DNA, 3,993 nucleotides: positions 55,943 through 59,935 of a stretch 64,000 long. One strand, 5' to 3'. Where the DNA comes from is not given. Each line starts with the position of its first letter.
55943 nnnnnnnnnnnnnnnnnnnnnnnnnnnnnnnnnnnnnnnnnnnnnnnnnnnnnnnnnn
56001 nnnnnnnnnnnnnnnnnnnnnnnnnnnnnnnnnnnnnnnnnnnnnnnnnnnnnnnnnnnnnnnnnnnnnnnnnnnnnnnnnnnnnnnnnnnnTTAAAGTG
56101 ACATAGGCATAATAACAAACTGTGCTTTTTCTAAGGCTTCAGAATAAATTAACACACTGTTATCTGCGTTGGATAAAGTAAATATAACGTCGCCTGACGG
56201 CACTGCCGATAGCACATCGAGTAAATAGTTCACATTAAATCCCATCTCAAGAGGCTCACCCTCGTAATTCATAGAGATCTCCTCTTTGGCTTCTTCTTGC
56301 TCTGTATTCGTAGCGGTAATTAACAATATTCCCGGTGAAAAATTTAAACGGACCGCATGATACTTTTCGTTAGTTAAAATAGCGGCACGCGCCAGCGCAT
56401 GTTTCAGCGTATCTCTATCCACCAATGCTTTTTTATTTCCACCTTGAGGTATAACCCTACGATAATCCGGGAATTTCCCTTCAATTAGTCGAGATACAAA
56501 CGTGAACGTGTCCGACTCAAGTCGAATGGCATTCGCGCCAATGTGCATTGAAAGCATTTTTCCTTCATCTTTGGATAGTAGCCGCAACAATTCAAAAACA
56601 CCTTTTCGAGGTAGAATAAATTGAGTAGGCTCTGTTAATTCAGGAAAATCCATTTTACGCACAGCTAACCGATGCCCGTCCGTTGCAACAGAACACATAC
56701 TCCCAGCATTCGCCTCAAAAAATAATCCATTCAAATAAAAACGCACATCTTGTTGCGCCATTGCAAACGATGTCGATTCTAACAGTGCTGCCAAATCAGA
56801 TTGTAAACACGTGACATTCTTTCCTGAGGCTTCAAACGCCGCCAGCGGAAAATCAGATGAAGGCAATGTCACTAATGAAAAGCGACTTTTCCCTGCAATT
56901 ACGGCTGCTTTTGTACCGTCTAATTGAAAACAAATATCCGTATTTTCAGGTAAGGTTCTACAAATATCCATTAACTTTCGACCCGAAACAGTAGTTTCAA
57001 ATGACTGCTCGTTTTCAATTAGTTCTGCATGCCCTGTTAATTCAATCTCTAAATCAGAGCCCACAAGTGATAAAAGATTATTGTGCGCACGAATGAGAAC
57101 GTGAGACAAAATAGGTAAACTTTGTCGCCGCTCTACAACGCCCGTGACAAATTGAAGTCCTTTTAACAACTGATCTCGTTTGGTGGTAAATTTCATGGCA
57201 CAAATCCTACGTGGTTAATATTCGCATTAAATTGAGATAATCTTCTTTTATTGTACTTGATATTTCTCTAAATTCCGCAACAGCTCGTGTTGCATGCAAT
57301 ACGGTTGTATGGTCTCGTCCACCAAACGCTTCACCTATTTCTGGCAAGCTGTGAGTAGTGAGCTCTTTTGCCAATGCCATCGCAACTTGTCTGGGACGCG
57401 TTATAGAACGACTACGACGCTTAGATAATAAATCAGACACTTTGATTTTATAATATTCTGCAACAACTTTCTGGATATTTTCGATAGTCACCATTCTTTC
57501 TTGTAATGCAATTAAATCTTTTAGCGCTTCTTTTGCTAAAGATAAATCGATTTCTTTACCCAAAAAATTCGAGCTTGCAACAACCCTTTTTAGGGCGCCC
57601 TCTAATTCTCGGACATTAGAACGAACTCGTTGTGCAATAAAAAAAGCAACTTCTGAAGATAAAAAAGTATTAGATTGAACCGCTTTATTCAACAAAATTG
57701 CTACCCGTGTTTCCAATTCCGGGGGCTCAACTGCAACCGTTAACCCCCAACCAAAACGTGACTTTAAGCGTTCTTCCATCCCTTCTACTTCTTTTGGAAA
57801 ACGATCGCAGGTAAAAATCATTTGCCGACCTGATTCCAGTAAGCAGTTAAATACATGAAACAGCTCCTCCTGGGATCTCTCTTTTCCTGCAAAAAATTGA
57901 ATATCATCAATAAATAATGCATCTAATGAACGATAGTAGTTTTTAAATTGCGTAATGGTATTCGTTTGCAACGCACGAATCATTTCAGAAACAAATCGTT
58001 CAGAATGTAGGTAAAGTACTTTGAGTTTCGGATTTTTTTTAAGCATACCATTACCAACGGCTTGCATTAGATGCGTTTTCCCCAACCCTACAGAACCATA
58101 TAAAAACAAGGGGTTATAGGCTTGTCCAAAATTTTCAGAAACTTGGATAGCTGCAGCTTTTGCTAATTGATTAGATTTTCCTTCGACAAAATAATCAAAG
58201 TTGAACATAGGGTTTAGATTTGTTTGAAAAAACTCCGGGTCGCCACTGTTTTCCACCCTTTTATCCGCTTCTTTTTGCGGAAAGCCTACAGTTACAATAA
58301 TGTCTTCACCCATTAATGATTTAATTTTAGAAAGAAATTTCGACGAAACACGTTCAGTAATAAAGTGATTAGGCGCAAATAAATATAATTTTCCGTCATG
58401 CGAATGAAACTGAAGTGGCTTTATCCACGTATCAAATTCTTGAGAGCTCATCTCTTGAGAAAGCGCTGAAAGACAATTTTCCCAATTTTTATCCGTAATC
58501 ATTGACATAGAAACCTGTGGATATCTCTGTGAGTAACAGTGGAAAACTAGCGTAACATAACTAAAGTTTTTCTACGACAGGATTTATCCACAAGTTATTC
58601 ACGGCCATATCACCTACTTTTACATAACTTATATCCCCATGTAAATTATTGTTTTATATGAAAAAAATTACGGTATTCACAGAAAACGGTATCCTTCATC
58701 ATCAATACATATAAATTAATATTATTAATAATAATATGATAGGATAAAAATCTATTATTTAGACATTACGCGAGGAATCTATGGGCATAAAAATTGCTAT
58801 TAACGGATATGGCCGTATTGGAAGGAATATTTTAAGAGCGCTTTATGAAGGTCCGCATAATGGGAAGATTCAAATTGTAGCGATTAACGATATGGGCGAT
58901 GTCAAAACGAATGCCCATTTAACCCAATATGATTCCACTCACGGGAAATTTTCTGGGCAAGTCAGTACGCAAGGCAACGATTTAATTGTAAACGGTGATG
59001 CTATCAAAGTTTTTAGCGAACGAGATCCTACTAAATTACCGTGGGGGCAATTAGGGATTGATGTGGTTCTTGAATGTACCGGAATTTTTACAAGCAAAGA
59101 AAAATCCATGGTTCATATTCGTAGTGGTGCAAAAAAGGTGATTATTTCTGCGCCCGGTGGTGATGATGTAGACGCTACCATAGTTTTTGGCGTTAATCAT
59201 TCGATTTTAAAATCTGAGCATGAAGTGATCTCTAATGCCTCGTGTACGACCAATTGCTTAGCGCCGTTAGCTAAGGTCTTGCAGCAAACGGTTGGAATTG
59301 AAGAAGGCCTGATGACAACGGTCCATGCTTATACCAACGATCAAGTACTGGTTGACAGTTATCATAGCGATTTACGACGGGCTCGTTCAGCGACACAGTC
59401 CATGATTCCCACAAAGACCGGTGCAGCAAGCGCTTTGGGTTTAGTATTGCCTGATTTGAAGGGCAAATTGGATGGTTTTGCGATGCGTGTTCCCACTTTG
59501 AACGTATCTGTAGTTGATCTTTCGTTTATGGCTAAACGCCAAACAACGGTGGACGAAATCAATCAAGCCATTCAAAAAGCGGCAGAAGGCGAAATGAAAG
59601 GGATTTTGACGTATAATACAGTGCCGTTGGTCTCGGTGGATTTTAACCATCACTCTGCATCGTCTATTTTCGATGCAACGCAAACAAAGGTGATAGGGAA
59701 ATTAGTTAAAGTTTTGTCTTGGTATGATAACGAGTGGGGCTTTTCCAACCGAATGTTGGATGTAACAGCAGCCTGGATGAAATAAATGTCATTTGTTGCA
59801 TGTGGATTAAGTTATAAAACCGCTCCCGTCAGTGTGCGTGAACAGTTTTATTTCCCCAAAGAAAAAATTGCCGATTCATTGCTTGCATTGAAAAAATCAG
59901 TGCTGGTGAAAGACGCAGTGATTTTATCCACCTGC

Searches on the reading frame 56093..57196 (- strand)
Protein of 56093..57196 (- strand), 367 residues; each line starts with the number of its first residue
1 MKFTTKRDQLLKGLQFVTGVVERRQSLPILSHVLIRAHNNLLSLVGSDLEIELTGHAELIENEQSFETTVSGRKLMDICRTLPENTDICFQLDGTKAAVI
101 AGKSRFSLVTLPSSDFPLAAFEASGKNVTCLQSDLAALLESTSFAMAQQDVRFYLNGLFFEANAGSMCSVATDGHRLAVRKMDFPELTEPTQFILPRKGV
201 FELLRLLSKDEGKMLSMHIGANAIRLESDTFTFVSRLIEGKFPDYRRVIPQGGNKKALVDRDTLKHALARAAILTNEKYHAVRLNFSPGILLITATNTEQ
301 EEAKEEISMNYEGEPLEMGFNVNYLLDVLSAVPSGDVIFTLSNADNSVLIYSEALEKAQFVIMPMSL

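Call 53: search_protein_families(library=ncbifam, proteins=[window:56093-57196:-], max_evalue=1e-10)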
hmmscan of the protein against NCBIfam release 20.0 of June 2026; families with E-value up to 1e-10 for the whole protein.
window:56093-57196:- (367 aa): 3 families
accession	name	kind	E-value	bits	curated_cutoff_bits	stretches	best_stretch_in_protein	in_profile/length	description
TIGR00663.1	dnan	equivalog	2.3e-96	322.9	137.65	1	1-367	1-367/367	DNA polymerase III subunit beta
NF004184.0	PRK05643.3-2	equivalog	6.9e-28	97.6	443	1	1-365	1-373/375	DNA polymerase III subunit beta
NF011508.0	PRK14946.1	equivalog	2.3e-17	63.2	513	1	1-357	1-356/366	DNA polymerase III subunit beta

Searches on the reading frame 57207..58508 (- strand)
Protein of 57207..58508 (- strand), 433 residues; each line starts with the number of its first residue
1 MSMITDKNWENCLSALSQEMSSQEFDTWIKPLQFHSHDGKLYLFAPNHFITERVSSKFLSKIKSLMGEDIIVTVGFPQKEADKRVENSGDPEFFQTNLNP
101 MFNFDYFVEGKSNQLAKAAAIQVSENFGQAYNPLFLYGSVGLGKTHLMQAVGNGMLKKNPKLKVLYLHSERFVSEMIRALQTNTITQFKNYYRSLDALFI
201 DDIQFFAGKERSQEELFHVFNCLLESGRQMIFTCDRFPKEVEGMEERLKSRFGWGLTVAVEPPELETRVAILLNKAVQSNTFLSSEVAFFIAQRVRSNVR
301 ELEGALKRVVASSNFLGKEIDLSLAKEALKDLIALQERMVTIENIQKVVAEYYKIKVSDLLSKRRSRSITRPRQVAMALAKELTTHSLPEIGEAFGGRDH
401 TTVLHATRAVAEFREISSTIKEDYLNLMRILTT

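Call 8: search_protein_families(library=ncbifam, proteins=[window:57207-58508:-], max_evalue=0.00001)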
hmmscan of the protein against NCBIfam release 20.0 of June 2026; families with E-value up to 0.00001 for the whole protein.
window:57207-58508:- (433 aa): 11 families
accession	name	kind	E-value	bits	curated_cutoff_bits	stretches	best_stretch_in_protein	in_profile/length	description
TIGR00362.1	DnaA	equivalog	3e-167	557.1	343.9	1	9-430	1-436/437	chromosomal replication initiator protein DnaA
NF001154.0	PRK00149.3-3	equivalog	6.4e-87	292.4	410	1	12-420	14-447/462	chromosomal replication initiator protein DnaA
NF009087.0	PRK12422.1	equivalog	2.1e-69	234.9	657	1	7-412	2-423/455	chromosomal replication initiator protein DnaA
TIGR03420.1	DnaA_homol_Hda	equivalog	7e-31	107.5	194.8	1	100-330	10-226/226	DnaA regulatory inactivator Hda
NF005982.0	PRK08084.1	equivalog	1.7e-15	57.2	268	1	104-330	21-234/235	DnaA inactivator Hda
NF038214.1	IS21_help_AAA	equivalog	3.3e-14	53.1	200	1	79-233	37-189/232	IS21-like element helper ATPase IstB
NF005304.0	PRK06835.1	equivalog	8e-13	48.2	215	1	120-251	172-304/330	ATP-binding protein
NF005992.0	PRK08116.1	subfamily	2.5e-10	40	189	1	102-252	82-237/269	hypothetical protein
NF006505.0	PRK08939.1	equivalog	4.9e-10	39.2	228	1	115-203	140-226/306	primosomal protein DnaI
NF005378.0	PRK06921.1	subfamily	1.5e-07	30.8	207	1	129-214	115-198/266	hypothetical protein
NF005149.0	PRK06620.1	equivalog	2.3e-06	27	316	1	184-331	76-216/221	hypothetical protein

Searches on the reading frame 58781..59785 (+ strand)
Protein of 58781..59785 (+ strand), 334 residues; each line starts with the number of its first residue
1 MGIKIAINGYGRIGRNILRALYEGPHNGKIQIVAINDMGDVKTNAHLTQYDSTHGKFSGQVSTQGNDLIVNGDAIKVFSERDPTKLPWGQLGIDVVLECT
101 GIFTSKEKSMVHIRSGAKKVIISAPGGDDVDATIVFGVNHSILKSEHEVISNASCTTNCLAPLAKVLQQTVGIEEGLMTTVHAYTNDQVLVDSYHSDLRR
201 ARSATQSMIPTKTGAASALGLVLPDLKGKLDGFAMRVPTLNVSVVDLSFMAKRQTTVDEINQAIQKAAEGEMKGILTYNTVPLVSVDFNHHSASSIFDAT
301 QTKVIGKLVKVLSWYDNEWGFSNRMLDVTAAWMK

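Call 53: search_protein_families(library=ncbifam, proteins=[window:58781-59785:+], max_evalue=1e-10)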
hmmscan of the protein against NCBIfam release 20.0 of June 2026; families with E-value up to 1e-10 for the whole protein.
window:58781-59785:+ (334 aa): 9 families
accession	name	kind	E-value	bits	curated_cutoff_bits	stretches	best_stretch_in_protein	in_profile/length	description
NF010058.0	PRK13535.1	equivalog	2.6e-132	441.1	539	1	1-332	1-333/339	erythrose-4-phosphate dehydrogenase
NF005830.0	PRK07729.1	equivalog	4.7e-132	440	546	1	1-329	1-327/343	glyceraldehyde-3-phosphate dehydrogenase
TIGR01534.1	GAPDH-I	equivalog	1.5e-130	435.2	367.2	1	4-327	1-330/330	type I glyceraldehyde-3-phosphate dehydrogenase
TIGR01532.1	E4PD_g-proteo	equivalog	1.3e-129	432.2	530.55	1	4-327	1-325/325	erythrose-4-phosphate dehydrogenase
NF005641.0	PRK07403.1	equivalog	1.3e-123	412.5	616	1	3-329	2-329/337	type I glyceraldehyde-3-phosphate dehydrogenase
NF033735.1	G3PDH_Arsen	exception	1.8e-112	376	450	1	5-328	1-322/323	ArsJ-associated glyceraldehyde-3-phosphate dehydrogenase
NF011954.0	PRK15425.1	equivalog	5.5e-103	344.5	662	1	1-331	1-328/331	glyceraldehyde-3-phosphate dehydrogenase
NF006512.0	PRK08955.1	equivalog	2.3e-101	339.5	563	1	1-328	1-326/334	glyceraldehyde-3-phosphate dehydrogenase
NF006139.0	PRK08289.1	equivalog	4.8e-81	272.8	431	1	5-330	131-467/480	glyceraldehyde-3-phosphate dehydrogenase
